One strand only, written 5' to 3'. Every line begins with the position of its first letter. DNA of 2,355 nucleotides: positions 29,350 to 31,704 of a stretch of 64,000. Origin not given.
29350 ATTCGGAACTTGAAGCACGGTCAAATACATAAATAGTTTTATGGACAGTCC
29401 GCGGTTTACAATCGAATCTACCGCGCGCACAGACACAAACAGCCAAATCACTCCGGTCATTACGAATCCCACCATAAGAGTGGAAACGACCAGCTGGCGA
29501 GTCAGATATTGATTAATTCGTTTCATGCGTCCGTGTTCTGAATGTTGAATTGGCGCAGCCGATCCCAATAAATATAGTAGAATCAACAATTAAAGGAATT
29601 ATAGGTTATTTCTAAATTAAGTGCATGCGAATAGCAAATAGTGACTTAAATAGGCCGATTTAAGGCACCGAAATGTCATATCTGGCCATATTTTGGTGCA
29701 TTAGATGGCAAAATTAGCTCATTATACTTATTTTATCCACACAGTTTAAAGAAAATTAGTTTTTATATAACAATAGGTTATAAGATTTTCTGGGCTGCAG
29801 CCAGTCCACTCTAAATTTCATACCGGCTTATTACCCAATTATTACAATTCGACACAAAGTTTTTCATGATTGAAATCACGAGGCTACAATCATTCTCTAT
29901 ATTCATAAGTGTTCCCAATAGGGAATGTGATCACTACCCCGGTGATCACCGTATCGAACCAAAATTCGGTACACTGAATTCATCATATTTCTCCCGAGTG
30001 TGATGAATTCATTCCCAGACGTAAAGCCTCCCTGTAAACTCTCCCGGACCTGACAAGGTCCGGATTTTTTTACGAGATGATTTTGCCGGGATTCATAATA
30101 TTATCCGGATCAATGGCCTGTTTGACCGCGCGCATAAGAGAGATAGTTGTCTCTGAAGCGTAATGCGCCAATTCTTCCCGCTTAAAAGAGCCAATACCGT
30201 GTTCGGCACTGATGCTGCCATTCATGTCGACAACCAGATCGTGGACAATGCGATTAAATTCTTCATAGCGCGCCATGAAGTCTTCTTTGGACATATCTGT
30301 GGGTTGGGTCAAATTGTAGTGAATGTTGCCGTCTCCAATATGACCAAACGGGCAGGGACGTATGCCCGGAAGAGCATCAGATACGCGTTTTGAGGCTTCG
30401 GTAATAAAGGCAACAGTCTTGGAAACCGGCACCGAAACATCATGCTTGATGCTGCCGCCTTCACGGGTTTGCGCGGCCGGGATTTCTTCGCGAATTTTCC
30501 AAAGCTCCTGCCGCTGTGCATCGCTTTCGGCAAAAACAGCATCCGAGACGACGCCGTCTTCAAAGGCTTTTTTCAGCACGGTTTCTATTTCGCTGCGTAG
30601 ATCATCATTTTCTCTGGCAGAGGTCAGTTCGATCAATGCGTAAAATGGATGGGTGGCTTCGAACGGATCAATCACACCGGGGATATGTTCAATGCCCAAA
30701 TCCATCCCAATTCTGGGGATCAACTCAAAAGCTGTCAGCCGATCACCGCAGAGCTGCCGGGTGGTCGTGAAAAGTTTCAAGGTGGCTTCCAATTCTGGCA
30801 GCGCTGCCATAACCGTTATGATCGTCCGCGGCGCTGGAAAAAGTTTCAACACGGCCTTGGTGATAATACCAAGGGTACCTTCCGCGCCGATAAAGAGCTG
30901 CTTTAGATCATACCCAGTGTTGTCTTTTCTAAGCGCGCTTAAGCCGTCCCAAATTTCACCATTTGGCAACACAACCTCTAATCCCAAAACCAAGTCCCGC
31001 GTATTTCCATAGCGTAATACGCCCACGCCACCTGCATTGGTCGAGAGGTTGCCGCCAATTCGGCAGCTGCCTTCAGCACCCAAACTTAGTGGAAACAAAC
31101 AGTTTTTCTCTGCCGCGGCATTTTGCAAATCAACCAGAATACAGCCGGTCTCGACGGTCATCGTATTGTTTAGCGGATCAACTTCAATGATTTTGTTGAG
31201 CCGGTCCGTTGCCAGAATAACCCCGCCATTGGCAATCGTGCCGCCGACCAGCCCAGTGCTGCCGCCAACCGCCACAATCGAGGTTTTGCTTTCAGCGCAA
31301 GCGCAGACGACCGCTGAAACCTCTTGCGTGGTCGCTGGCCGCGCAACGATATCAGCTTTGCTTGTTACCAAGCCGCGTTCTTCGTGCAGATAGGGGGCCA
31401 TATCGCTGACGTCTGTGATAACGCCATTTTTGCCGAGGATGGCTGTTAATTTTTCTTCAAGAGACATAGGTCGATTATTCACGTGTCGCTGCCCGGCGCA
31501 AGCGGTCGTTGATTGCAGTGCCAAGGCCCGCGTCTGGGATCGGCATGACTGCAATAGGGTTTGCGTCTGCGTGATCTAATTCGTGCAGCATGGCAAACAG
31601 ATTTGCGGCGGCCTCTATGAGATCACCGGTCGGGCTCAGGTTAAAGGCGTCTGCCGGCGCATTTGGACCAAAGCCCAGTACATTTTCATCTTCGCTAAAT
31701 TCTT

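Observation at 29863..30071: Candidate ~175-nt highly structured sRNA with anti-Shine-Dalgarno motifs in the lptF-distal intergenic region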

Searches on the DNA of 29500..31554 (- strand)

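Call 4: search_rna_families(source=window, start=29500, end=30200, threshold=evalue, max_evalue=10, show_alignments=3)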
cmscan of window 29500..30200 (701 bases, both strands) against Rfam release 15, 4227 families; matches with E-value up to 10: 6.
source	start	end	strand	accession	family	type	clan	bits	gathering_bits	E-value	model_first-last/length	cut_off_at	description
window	29964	29999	-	RF01183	SNORD19B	Gene; snRNA; snoRNA; CD-box;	CL00048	17.7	50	7.5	1-84/84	no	Small nucleolar RNA SNORD19B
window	29634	29716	-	RF01568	DdR18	Gene; snRNA; snoRNA; HACA-box;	-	17.2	80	5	1-147/147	no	Dictyostelium snoRNA DdR18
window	29606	29755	+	RF04128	MIR8562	Gene; miRNA;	-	16.6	211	1.7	1-242/242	no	MIR8562 microRNA precursor family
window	29632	29766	+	RF02515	AfaR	Gene; sRNA;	-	15.1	100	5.2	1-234/234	no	AfaR small RNA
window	30037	30071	+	RF02784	SorX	Gene; sRNA;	-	14.8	46.6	1.1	1-73/73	no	Singlet oxygen resistance RNA X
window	29952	30045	-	RF01201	snR40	Gene; snRNA; snoRNA; CD-box;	CL00054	13.4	50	6.8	1-93/93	no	Small nucleolar RNA snR40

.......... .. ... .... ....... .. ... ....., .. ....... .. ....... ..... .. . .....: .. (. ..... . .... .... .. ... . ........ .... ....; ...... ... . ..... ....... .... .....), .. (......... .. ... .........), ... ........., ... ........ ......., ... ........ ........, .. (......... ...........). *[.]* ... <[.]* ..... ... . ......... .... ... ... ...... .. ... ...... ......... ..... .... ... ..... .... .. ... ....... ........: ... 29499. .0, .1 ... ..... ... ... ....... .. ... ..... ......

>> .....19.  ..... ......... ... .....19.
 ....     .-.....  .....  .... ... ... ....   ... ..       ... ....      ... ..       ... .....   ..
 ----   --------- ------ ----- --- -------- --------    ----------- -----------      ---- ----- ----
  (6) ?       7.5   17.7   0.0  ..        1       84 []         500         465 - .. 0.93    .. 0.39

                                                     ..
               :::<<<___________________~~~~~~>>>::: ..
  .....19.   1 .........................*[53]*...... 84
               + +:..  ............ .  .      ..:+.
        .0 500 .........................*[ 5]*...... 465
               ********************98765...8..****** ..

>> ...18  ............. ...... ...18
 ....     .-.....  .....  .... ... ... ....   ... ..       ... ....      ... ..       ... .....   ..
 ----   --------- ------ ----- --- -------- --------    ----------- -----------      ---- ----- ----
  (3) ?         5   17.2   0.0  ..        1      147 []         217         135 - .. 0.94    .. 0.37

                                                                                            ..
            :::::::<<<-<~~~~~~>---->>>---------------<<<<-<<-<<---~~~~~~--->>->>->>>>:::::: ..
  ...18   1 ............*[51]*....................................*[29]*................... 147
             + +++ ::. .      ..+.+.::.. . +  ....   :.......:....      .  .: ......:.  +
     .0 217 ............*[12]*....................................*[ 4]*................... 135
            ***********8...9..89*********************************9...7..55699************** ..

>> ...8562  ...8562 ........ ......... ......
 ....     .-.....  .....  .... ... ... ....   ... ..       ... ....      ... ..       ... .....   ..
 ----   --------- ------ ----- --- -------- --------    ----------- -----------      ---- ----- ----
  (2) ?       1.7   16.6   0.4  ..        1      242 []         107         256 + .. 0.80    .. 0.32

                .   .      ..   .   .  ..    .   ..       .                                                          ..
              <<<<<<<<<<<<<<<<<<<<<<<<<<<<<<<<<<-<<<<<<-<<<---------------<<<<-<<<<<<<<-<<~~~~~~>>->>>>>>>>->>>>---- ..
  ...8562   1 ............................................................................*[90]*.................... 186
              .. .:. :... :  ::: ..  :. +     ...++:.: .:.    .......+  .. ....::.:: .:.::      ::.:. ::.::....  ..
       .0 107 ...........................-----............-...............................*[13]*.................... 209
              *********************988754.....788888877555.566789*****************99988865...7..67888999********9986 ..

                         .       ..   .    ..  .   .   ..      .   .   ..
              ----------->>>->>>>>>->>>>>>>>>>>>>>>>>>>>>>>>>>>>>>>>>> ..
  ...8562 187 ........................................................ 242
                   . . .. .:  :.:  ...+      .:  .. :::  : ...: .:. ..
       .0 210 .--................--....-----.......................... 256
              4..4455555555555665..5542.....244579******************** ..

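Call 23: build_rna_model(alignment_id=A3, structure=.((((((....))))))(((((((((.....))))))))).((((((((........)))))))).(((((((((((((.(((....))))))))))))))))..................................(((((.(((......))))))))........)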
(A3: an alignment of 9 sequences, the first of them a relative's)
Model R1 built from alignment A3 (9 sequences, 168 columns); structure: as given.
model positions 163; base pairs 47; branch points 4; effective number of sequences 1.08; information 0.591 bits per position. Calibrated on 0.2 Mb of random sequence (short: E-values are rough).
structure used (alignment columns):
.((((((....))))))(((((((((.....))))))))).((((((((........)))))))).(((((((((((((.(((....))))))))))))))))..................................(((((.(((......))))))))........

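Call 25: search_with_rna_model(model_id=R1, sources=[window, L001, L002, L003, L004, L077, L078, L079, L080, L081, L082, L083, L084], make_alignment=true, max_evalue=0.01)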
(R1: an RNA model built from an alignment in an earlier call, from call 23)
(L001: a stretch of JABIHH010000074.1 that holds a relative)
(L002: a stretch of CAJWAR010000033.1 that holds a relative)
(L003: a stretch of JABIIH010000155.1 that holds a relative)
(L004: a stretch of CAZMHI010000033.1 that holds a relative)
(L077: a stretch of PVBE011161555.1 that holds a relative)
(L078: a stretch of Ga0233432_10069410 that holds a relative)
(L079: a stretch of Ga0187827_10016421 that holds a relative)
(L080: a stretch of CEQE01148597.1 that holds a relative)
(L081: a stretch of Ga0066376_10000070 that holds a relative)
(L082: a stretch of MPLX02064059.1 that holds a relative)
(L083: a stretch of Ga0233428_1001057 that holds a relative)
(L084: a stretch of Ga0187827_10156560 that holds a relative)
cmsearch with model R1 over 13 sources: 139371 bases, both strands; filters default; matches with E-value up to 0.01: 15.
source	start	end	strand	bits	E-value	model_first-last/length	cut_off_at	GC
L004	4488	4650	-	199.9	2e-59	1-163/163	no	0.48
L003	4522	4684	-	197.5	1.1e-58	1-163/163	no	0.48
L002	4491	4653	-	194.7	8.3e-58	1-163/163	no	0.47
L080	5343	5505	-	194.7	8.3e-58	1-163/163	no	0.47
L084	236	398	-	186.4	2.8e-55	1-163/163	no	0.47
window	29910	30071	+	176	4.2e-52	1-163/163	no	0.46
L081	10077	10238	+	176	4.2e-52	1-163/163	no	0.46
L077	1642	1791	-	166.5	3.6e-49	1-163/163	no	0.47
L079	3378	3527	+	166.5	3.6e-49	1-163/163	no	0.47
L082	1422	1571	-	166.1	4.4e-49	1-163/163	no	0.46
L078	301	465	-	164.1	1.9e-48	1-163/163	no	0.47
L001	2223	2388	-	162.4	6.4e-48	1-163/163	no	0.46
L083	1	106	-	96.6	8.8e-28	1-106/163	3'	0.43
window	30036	30210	-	17.7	0.0012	1-163/163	no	0.47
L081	10203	10377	-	17.7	0.0012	1-163/163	no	0.47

Alignment A4: 15 matches aligned to the model, 248 columns, each read 5' to 3' on its own strand. Consensus structure (alignment columns), stored with it:
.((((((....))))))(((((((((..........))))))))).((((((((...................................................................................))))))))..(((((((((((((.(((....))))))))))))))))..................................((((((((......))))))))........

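Call 26: search_with_rna_model(model_id=R1, sources=[L005, L006, L007, L008, L009, L010, L011, L012, L013, L014, L015, L016, L017, L018, L019, L020, L021, L022, L023, L024, L025, L026, L027, L028, L029, L030, L031, L032, L033, L034, L035, L036, L037, L038, L039, L040, L041, L042, L043, L044, L045, L046, L047, L048, L049, L050, L051, L052, L053, L054, L055, L056, L057, L058, L059, L060, L061, L062, L063, L064, L065, L066, L067, L068, L069, L070, L071, L072, L073, L074, L075, L076], max_evalue=10)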
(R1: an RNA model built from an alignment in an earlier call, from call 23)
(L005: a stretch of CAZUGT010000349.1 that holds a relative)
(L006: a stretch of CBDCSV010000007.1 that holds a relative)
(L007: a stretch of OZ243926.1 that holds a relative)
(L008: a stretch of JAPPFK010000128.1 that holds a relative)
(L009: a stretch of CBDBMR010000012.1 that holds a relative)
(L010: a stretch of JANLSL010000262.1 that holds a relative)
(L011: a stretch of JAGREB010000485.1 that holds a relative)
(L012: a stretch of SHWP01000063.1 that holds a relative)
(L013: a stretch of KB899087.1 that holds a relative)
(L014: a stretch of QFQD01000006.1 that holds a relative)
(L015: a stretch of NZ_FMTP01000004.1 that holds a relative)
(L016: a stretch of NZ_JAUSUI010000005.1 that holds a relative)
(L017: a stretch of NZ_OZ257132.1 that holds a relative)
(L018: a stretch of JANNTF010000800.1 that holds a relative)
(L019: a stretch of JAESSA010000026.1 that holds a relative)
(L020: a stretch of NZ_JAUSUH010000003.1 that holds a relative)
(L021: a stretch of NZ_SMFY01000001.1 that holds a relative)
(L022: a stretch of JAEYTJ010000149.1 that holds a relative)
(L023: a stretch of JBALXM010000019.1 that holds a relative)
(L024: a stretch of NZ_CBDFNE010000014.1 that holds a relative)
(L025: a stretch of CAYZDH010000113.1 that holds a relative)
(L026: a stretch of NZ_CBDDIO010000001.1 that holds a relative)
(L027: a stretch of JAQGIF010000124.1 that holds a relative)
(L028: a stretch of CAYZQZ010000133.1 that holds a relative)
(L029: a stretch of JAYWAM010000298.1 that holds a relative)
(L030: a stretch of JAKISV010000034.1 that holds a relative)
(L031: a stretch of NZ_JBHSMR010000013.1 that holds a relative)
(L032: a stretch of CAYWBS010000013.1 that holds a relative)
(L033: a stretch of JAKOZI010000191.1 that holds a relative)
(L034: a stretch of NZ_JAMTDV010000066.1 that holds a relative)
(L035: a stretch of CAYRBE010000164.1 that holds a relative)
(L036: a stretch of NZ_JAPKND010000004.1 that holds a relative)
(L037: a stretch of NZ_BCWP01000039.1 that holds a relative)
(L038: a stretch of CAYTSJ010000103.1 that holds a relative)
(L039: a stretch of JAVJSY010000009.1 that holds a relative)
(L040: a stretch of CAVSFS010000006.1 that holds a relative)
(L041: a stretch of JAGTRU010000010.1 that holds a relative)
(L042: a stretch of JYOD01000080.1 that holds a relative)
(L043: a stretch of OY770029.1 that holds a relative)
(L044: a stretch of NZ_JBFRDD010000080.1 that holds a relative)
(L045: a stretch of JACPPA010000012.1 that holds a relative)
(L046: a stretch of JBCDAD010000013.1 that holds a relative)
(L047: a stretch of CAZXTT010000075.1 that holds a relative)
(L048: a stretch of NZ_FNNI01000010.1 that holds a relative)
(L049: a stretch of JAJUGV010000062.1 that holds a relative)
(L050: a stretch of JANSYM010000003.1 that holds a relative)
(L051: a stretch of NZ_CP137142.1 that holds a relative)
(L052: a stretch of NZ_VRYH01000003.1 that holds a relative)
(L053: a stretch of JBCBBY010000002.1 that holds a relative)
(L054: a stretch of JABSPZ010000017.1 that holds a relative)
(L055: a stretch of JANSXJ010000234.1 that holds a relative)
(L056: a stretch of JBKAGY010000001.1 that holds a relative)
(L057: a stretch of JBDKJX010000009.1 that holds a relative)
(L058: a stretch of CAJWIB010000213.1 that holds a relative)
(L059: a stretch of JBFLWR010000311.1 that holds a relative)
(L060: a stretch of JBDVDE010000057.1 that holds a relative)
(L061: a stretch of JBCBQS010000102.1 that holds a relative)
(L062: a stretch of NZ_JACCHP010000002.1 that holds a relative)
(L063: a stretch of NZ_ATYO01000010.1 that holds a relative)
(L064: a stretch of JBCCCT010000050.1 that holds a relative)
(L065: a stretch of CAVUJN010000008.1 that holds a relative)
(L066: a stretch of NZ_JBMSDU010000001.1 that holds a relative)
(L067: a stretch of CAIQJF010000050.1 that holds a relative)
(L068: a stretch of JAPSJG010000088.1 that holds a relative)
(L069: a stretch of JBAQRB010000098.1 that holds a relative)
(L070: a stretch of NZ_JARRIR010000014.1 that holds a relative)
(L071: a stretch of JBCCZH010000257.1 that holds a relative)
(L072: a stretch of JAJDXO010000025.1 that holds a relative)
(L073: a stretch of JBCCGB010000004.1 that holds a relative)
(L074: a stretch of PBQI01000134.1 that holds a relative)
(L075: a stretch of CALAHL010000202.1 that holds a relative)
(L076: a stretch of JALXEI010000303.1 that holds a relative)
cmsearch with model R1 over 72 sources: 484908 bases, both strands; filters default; matches with E-value up to 10: 0.
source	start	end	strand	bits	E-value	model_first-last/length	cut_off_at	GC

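Call 27: search_with_rna_model(model_id=R1, sources=[window, L001, L002, L003, L004, L077, L078, L082, L084], make_alignment=true, max_evalue=1e-20)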
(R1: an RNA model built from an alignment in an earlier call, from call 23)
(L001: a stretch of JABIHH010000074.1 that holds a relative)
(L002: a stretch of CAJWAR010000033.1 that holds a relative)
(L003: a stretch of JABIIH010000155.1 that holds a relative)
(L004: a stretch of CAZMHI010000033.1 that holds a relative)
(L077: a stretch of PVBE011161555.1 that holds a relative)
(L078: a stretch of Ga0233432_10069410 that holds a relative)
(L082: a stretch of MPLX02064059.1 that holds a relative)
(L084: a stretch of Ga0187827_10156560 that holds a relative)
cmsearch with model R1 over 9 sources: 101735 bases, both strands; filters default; matches with E-value up to 1e-20: 9.
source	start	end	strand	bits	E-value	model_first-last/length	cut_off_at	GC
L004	4488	4650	-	199.9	1.5e-59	1-163/163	no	0.48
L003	4522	4684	-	197.5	8.3e-59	1-163/163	no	0.48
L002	4491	4653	-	194.7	6.1e-58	1-163/163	no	0.47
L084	236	398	-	186.4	2.1e-55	1-163/163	no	0.47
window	29910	30071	+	176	3e-52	1-163/163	no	0.46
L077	1642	1791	-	166.5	2.6e-49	1-163/163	no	0.47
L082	1422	1571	-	166.1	3.2e-49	1-163/163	no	0.46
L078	301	465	-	164.1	1.4e-48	1-163/163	no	0.47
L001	2223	2388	-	162.4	4.7e-48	1-163/163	no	0.46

Alignment A5: 9 matches aligned to the model, 170 columns, each read 5' to 3' on its own strand. Consensus structure (alignment columns), stored with it:
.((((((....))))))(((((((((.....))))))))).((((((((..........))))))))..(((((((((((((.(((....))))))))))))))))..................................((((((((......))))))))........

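Call 61: search_with_rna_model(model_id=R1, sources=[L085, L086, L088, L089, L090, L091, L092], max_evalue=10, show_alignments=4)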
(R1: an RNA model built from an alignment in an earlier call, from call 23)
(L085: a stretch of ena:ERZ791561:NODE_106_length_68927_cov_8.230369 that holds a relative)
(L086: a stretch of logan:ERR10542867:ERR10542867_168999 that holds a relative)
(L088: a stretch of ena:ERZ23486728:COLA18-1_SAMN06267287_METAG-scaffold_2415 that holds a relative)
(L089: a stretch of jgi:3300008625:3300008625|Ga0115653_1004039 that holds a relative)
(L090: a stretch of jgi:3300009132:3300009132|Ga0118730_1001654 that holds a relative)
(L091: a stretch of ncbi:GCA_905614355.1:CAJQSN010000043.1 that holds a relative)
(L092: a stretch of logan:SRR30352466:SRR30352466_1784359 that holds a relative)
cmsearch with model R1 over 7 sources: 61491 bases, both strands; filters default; matches with E-value up to 10: 6.
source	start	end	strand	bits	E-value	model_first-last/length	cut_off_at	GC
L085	9457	9618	-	176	1.8e-52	1-163/163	no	0.46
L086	1848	2009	-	159.5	2.2e-47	1-163/163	no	0.47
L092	5422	5587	-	120.8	1.5e-35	1-163/163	no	0.57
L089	6348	6505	-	105.4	8e-31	1-163/163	no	0.56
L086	1709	1883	+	25.7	1.9e-06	1-163/163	no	0.49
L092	5419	5449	+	13.1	0.014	125-155/163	no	0.58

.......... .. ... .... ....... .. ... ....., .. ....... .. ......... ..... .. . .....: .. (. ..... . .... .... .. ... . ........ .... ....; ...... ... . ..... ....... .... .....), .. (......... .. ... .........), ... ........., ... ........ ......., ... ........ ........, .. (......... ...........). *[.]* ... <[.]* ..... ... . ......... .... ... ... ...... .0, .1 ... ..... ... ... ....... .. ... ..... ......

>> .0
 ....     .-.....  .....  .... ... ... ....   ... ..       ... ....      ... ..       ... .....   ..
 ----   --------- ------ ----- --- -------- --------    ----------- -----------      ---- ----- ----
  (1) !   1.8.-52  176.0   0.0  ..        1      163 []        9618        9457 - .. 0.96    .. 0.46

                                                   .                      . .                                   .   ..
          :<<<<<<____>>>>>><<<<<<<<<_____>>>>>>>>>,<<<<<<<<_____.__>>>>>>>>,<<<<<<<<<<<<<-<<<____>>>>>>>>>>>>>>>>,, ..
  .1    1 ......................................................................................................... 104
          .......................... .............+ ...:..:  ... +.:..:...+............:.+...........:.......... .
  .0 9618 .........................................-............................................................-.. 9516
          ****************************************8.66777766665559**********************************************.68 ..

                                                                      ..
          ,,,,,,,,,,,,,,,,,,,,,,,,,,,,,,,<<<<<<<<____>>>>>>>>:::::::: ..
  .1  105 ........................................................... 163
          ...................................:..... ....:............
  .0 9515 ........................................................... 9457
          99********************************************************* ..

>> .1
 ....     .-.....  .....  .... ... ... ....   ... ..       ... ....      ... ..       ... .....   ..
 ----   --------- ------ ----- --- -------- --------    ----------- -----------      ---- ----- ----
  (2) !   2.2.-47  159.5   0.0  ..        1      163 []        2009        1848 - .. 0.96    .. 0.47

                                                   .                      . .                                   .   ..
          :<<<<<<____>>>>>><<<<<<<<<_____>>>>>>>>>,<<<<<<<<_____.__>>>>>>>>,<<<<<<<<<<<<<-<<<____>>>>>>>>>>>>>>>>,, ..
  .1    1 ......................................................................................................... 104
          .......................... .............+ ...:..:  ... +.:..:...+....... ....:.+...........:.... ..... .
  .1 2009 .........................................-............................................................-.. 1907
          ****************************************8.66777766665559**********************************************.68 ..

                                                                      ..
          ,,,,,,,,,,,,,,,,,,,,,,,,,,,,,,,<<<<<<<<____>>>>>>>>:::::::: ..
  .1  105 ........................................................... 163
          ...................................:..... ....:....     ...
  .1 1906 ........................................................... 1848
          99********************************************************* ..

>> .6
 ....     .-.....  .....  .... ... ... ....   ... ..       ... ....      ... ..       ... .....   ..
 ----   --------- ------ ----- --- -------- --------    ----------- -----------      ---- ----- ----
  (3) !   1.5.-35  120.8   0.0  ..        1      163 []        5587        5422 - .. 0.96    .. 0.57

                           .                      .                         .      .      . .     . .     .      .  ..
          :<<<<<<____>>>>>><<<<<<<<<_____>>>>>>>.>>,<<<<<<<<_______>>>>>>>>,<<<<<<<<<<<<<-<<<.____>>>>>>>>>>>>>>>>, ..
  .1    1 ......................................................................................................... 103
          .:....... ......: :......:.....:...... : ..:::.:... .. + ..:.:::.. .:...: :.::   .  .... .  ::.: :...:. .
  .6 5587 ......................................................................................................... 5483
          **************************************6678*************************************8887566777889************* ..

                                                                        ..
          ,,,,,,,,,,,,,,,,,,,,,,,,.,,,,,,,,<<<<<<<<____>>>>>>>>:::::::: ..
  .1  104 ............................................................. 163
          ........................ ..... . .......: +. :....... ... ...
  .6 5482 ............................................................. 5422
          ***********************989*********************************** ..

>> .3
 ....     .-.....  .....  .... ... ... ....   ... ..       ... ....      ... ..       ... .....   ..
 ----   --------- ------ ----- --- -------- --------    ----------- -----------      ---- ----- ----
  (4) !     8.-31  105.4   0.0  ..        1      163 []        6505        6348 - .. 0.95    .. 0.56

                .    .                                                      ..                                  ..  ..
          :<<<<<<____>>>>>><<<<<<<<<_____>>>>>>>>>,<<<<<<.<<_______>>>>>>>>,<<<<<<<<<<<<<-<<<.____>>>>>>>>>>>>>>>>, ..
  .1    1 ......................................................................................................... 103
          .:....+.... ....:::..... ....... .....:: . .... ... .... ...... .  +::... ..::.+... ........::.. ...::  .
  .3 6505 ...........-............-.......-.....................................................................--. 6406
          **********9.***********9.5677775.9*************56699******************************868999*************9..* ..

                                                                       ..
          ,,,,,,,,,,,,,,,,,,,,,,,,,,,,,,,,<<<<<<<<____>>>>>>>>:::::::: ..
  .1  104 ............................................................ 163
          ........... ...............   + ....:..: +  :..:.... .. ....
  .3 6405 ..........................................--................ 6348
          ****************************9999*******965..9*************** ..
